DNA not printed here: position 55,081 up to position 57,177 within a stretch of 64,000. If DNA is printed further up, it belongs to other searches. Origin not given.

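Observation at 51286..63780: Glycine-cleavage/lipoylation/thyX super-operon with two uncharacterised radical SAM enzymes spliced between gcvH, gcvPA and gcvPB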

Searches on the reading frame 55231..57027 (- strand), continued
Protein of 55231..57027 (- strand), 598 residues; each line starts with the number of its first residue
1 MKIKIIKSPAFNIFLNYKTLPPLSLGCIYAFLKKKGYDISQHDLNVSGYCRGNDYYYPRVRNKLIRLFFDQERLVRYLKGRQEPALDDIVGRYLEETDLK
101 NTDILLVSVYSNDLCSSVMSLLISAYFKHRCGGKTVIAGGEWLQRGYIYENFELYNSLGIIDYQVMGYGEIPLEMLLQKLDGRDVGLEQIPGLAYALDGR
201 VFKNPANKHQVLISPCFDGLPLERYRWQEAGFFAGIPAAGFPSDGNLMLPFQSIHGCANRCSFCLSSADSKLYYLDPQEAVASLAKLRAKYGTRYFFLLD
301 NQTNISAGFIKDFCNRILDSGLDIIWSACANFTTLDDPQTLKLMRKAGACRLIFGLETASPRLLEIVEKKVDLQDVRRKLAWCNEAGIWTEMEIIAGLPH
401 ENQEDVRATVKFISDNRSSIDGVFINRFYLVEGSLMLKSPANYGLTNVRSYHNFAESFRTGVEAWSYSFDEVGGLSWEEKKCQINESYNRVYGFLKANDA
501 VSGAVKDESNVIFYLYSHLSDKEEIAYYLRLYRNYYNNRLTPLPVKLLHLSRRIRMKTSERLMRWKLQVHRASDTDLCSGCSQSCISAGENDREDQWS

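Call 46: search_protein_families(library=ncbifam, proteins=[L008:9329-10363:+, L008:6057-7541:+, L008:678-1985:+], max_evalue=0.00001)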
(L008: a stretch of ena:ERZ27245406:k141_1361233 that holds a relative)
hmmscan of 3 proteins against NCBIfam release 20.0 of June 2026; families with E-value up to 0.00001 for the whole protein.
L008:9329-10363:+ (344 aa): 17 families
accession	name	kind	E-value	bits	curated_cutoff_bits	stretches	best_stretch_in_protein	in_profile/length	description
TIGR03956.1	rSAM_HydE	equivalog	4.7e-99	331.8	254.6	1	5-336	18-338/340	[FeFe] hydrogenase H-cluster radical SAM maturase HydE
TIGR03910.1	pyrrolys_PylB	equivalog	5.3e-38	130.8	348.2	1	13-288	32-297/347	methylornithine synthase PylB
TIGR00433.2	bioB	equivalog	6.7e-26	91.2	225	1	6-288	8-282/307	biotin synthase BioB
TIGR03551.1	F420_cofH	equivalog_domain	2.9e-16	59.3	374.1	1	2-118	2-121/345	5-amino-6-(D-ribitylamino)uracil--L-tyrosine 4-hydroxyphenyl transferase CofH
TIGR02351.2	thiH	equivalog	1.3e-15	57.4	380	1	18-166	55-205/364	2-iminoacetate synthase ThiH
TIGR03957.1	rSAM_HmdB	equivalog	1.9e-15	56.9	320.9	1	11-285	14-276/317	5,10-methenyltetrahydromethanopterin hydrogenase cofactor biosynthesis protein HmdB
TIGR03955.1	rSAM_HydG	equivalog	4.9e-13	48.3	312.15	1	16-214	65-271/470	[FeFe] hydrogenase H-cluster radical SAM maturase HydG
NF005609.0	PRK07360.1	equivalog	1.3e-11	43.9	426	1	15-115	38-141/374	7,8-didemethyl-8-hydroxy-5-deazariboflavin synthase subunit CofH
NF006687.0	PRK09234.1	equivalog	4.6e-11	41.6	1018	1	14-113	507-608/849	bifunctional FO biosynthesis protein CofGH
NF004911.0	PRK06267.1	equivalog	1.1e-09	38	305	1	17-220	8-210/351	hypothetical protein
TIGR00423.1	TIGR00423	subfamily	3.3e-09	36.4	260.25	1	40-120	9-89/310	CofH family radical SAM protein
TIGR02668.1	moaA_archaeal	equivalog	4.7e-09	35.6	325.25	1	41-168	15-140/303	GTP 3',8-cyclase MoaA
TIGR03699.1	menaquin_MqnC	equivalog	1.2e-08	34.2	428.1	1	4-114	6-119/342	cyclic dehypoxanthinyl futalosine synthase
NF001199.0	PRK00164.2-1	equivalog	1.9e-08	33.8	231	1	40-161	16-135/308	GTP 3',8-cyclase MoaA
TIGR03700.1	mena_SCO4494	equivalog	1.9e-07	30.4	434.55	1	3-113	13-125/351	aminofutalosine synthase MqnE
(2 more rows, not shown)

L008:6057-7541:+ (494 aa): 13 families
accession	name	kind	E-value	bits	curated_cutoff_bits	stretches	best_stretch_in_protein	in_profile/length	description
TIGR03955.1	rSAM_HydG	equivalog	6.1e-135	450.3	312.15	1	27-494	11-470/470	[FeFe] hydrogenase H-cluster radical SAM maturase HydG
TIGR02351.2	thiH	equivalog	9.7e-73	245.3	380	1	52-401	26-356/364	2-iminoacetate synthase ThiH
TIGR04158.1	rSAM_MIA_synth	equivalog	5.4e-26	91.2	400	1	79-398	42-356/368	3-methyl-2-indolic acid synthase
TIGR03910.1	pyrrolys_PylB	equivalog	5.9e-19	68.1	348.2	1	45-241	2-193/347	methylornithine synthase PylB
TIGR03956.1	rSAM_HydE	equivalog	8.3e-18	64.7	254.6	1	60-233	10-174/340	[FeFe] hydrogenase H-cluster radical SAM maturase HydE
TIGR03699.1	menaquin_MqnC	equivalog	1e-10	41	428.1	1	63-212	5-156/342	cyclic dehypoxanthinyl futalosine synthase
NF006277.0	PRK08445.1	equivalog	1.8e-09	36.9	576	1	81-281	21-223/348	dehypoxanthine futalosine cyclase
TIGR03551.1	F420_cofH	equivalog_domain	3e-09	36.2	374.1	1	63-212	3-154/345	5-amino-6-(D-ribitylamino)uracil--L-tyrosine 4-hydroxyphenyl transferase CofH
NF005609.0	PRK07360.1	equivalog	2.8e-08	32.9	426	1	45-204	5-157/374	7,8-didemethyl-8-hydroxy-5-deazariboflavin synthase subunit CofH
TIGR00423.1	TIGR00423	subfamily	3e-08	33.3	260.25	1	106-211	12-119/310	CofH family radical SAM protein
TIGR00433.2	bioB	equivalog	3.9e-07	29.6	225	1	62-338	4-260/307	biotin synthase BioB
TIGR03700.1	mena_SCO4494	equivalog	1.4e-06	27.4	434.55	1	60-210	10-161/351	aminofutalosine synthase MqnE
NF004884.0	PRK06245.1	equivalog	7.8e-06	25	209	0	93-169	6-82/340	7,8-didemethyl-8-hydroxy-5-deazariboflavin synthase subunit CofG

L008:678-1985:+ (435 aa): 19 families
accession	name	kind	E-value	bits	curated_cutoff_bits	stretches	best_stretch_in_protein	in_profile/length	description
TIGR03956.1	rSAM_HydE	equivalog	2e-69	234.4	254.6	1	95-418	2-325/340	[FeFe] hydrogenase H-cluster radical SAM maturase HydE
TIGR03910.1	pyrrolys_PylB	equivalog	1.1e-33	116.6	348.2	1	90-383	4-297/347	methylornithine synthase PylB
TIGR00433.2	bioB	equivalog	1.2e-32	113.4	225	1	105-384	4-283/307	biotin synthase BioB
TIGR02351.2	thiH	equivalog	2.5e-18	66.3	380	1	90-300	21-233/364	2-iminoacetate synthase ThiH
TIGR03957.1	rSAM_HmdB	equivalog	5.2e-16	58.7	320.9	1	106-383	3-279/317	5,10-methenyltetrahydromethanopterin hydrogenase cofactor biosynthesis protein HmdB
TIGR03699.1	menaquin_MqnC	equivalog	2.5e-14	52.9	428.1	1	105-252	4-150/342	cyclic dehypoxanthinyl futalosine synthase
TIGR03700.1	mena_SCO4494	equivalog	1.9e-12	46.8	434.55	1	96-251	3-156/351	aminofutalosine synthase MqnE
TIGR03551.1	F420_cofH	equivalog_domain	4e-11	42.4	374.1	1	106-228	3-124/345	5-amino-6-(D-ribitylamino)uracil--L-tyrosine 4-hydroxyphenyl transferase CofH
TIGR00074.1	hypC_hupF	subfamily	2.9e-10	39.9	48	1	1-75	1-76/80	HypC/HybG/HupF family hydrogenase formation chaperone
TIGR03955.1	rSAM_HydG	equivalog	4.7e-10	38.5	312.15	1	113-265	56-213/470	[FeFe] hydrogenase H-cluster radical SAM maturase HydG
NF004911.0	PRK06267.1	equivalog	9.5e-10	38.2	305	1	118-331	4-214/351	hypothetical protein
NF006687.0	PRK09234.1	equivalog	4.6e-09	35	1018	1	102-228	490-616/849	bifunctional FO biosynthesis protein CofGH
NF005609.0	PRK07360.1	equivalog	1.3e-08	34.1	426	1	95-225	12-144/374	7,8-didemethyl-8-hydroxy-5-deazariboflavin synthase subunit CofH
NF006276.0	PRK08444.1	equivalog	6.4e-08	32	560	1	124-247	29-153/353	aminofutalosine synthase MqnE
TIGR00423.1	TIGR00423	subfamily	1e-07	31.5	260.25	1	146-234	9-96/310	CofH family radical SAM protein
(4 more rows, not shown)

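Call 49: search_protein_families(library=pfam, alignment_id=A5, max_evalue=0.00001)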
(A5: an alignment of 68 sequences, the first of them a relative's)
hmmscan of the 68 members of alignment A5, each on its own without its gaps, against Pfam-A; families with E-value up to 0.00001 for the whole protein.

A. member 1, L096:6917-8431:+ (504 aa): 0 families

B. families by the number of members that match (of 68 scanned): 40 families (the first 25 are shown)
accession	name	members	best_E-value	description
PF04055.27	Radical_SAM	31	2.4e-26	Radical SAM superfamily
PF13186.11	SPASM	19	2.5e-11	Iron-sulfur cluster-binding domain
PF13353.11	Fer4_12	11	6.7e-08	4Fe-4S single cluster domain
PF00535.33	Glycos_transf_2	5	1.8e-32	Glycosyl transferase family 2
PF07719.23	TPR_2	4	1.9e-29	Tetratricopeptide repeat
PF00515.34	TPR_1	4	5e-29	Tetratricopeptide repeat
PF14559.12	TPR_19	4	1.6e-24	Tetratricopeptide repeat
PF13641.12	Glyco_tranf_2_3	4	2e-16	Glycosyltransferase like family 2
PF13472.12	Lipase_GDSL_2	4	7.9e-16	GDSL-like Lipase/Acylhydrolase family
PF13414.12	TPR_11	3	5.3e-22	TPR repeat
PF13181.12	TPR_8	3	7e-21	Tetratricopeptide repeat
PF13432.12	TPR_16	3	4.5e-20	Tetratricopeptide repeat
PF13431.12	TPR_17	3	5.7e-18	Tetratricopeptide repeat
PF13428.12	TPR_14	3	7.5e-18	Tetratricopeptide repeat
PF13424.12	TPR_12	3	3.9e-13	Tetratricopeptide repeat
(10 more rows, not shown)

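Call 65: predict_structure(alignment_id=A2)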
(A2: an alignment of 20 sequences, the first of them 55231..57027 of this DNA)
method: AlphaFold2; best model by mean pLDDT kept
length: 598 residues; sequences in the alignment: 20
mean_pLDDT: 87.4   pTM: 0.83
mean pLDDT of the five models: 87.4, 87.1, 85.9, 85.8, 84.6
residues with pLDDT >= 90: 376; 70-90: 164; 50-70: 34; < 50: 24
segments of 3 or more residues with pLDDT < 50: 576-598
pLDDT, mean of each block of 10 residues (from residue 1): 93 67 94 97 76 68 87 91 88 88 94 88 94 93 77 94 93 97 96 94 88 94 87 78 90 89 85 94 98 96 91 98 97 91 98 96 93 96 97 96 98 97 94 92 95 75 85 96 96 95 88 94 94 83 63 73 75 50 36 34
secondary structure, 60 per line:
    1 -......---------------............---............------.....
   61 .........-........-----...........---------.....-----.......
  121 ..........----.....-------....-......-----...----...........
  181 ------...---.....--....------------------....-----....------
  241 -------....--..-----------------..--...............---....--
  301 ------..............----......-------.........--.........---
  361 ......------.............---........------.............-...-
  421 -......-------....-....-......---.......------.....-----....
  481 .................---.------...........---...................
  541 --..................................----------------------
elements in order: E2-7 H23-34 E38-43 H44-49 H56-69 H71-78 H84-94 E104-108 H114-130 E135-139 H147-150 H152-157 E163-165 H170-180 E193-197 E200-203 H222-225 H231-234 E248-251 H277-291 E295-298 H307-320 E325-330 H338-346 E349-357 H361-366 H373-385 E389-396 H403-415 E422-427 H435-438 H440-443 E445-450 H454-460 E467-471 H477-497 H508-518 H522-540 H543-576

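Call 68: fold_search(model_id=the predicted structure, library=pdb)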
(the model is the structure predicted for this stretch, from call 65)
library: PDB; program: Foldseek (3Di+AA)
matches with E <= 10: 1462; with E <= 0.001: 100
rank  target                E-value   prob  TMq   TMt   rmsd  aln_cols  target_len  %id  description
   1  6wte_A                1.4e-18  1.00  0.54  0.57  11.7       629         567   16  Structure of radical S-adenosylmethionine methyltransferase, TsrM, from Kitasatospora setae with cobalamin and [4Fe-4S (released 2020-12-23)
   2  6wtf_A                5.6e-18  1.00  0.49  0.54  10.0       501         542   18  Structure of radical S-adenosylmethionine methyltransferase, TsrM, from Kitasatospora setae with tryptophan substrate  (released 2020-12-23)
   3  6wte_B                5.6e-18  1.00  0.54  0.60  10.7       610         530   17  Structure of radical S-adenosylmethionine methyltransferase, TsrM, from Kitasatospora setae with cobalamin and [4Fe-4S (released 2020-12-23)
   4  5ul4                  1.4e-17  1.00  0.57  0.47   7.1       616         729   13  Structure of Cobalamin-dependent S-adenosylmethionine radical enzyme OxsB with aqua-cobalamin and S-adenosylmethionine b (released 2017-04-19)
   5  5ul3                  3.0e-17  1.00  0.56  0.47   6.6       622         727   13  Structure of Cobalamin-dependent S-adenosylmethionine radical enzyme OxsB with aqua-cobalamin bound (released 2017-04-19)
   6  6wtf_B                3.0e-17  1.00  0.51  0.56  11.8       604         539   16  Structure of radical S-adenosylmethionine methyltransferase, TsrM, from Kitasatospora setae with tryptophan substrate  (released 2020-12-23)
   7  5ul2                  1.2e-16  1.00  0.48  0.40  14.2       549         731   14  Structure of Apo, SeMet-labeled Cobalamin-dependent S-adenosylmethionine radical enzyme OxsB (released 2017-04-19)
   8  9ccb                  1.4e-16  1.00  0.44  0.60   9.7       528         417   13  X-ray crystal structure of methyl-coenzyme M reductase glutamine methylase (MgmA) from Methanothermobacter marburgensis  (released 2025-01-01)
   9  9n1c                  1.0e-15  1.00  0.50  0.49   8.9       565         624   14  Crystal structure of CysS from Corallococcus sp. CA054B with 5'-deoxyadenosine, methionine, and pantetheinylated 3-ethox (released 2026-01-28)
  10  7kdx_B                3.3e-15  1.00  0.51  0.47   9.4       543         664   15  Crystal structure of Streptomyces tokunonesis TokK with hydroxycobalamin, 5'-deoxyadenosine, and methionine (released 2022-01-12)
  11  6fd2_B                3.5e-15  1.00  0.52  0.66   7.1       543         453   15  Radical SAM 1,2-diol dehydratase AprD4 in complex with its substrate paromamine (released 2018-01-17)
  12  9n1b                  4.4e-15  1.00  0.49  0.47   9.4       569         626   14  Crystal structure of CysS from Corallococcus sp. CA054B with 5'-deoxyadenosine, methionine, and pantetheinylated 3-metho (released 2026-01-28)
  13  9n1d                  8.6e-15  1.00  0.50  0.48  10.2       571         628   13  Crystal structure of CysS from Corallococcus sp. CA054B with 5'-deoxyadenosine and methionine bound (released 2026-01-28)
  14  7kdy_A                1.4e-14  1.00  0.51  0.47   8.8       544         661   15  Crystal structure of Streptomyces tokunonesis TokK with hydroxycobalamin, 5'-deoxyadenosine, methionine, and (2R)-pant (released 2022-01-12)
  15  7kdy_B                1.4e-14  1.00  0.50  0.45   8.9       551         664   14  Crystal structure of Streptomyces tokunonesis TokK with hydroxycobalamin, 5'-deoxyadenosine, methionine, and (2R)-pant (released 2022-01-12)
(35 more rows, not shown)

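Call 69: find_encoding_contigs(protein=P0122, flank=8000, max_places=1)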
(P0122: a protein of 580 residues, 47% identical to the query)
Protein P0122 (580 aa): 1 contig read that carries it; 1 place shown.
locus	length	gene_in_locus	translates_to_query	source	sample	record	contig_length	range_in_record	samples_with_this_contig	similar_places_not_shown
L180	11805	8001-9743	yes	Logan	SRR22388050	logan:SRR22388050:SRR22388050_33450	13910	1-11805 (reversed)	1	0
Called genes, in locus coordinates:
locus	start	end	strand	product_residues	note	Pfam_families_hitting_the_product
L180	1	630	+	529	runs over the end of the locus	PF02310:B12-binding, PF04055:Radical_SAM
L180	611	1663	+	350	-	PF04055:Radical_SAM, PF13186:SPASM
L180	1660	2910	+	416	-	PF13439:Glyco_transf_4, PF00534:Glycos_transf_1, PF13692:Glyco_trans_1_4, PF13524:Glyco_trans_1_2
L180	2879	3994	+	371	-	PF04055:Radical_SAM, PF13186:SPASM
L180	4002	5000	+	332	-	PF00535:Glycos_transf_2, PF10111:Glyco_tranf_2_2, PF13641:Glyco_tranf_2_3, PF13632:Glyco_trans_2_3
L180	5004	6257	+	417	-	PF16822:ALGX (faint), PF13472:Lipase_GDSL_2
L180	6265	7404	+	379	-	PF00534:Glycos_transf_1, PF13692:Glyco_trans_1_4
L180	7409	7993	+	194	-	PF02397:Bac_transf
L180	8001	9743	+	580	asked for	PF04055:Radical_SAM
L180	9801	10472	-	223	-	PF01209:Ubie_methyltran (weak), PF02353:CMAS (weak), PF05401:NodS (weak), PF13489:Methyltransf_23, PF13847:Methyltransf_31, PF08241:Methyltransf_11, PF08242:Methyltransf_12, PF13649:Methyltransf_25, +1 more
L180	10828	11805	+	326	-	?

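Call 70: find_encoding_contigs(protein=P0123, flank=5000, max_places=1)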
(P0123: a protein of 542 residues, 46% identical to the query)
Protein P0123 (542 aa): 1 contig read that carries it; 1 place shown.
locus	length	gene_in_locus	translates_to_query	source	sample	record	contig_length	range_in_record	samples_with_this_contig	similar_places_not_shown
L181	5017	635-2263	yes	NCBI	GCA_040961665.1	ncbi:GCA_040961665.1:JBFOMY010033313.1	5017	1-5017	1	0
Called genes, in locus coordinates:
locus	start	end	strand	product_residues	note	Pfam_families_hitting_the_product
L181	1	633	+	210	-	?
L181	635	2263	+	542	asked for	PF04055:Radical_SAM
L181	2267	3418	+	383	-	PF04055:Radical_SAM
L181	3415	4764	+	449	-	PF00534:Glycos_transf_1, PF13692:Glyco_trans_1_4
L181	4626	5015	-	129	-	?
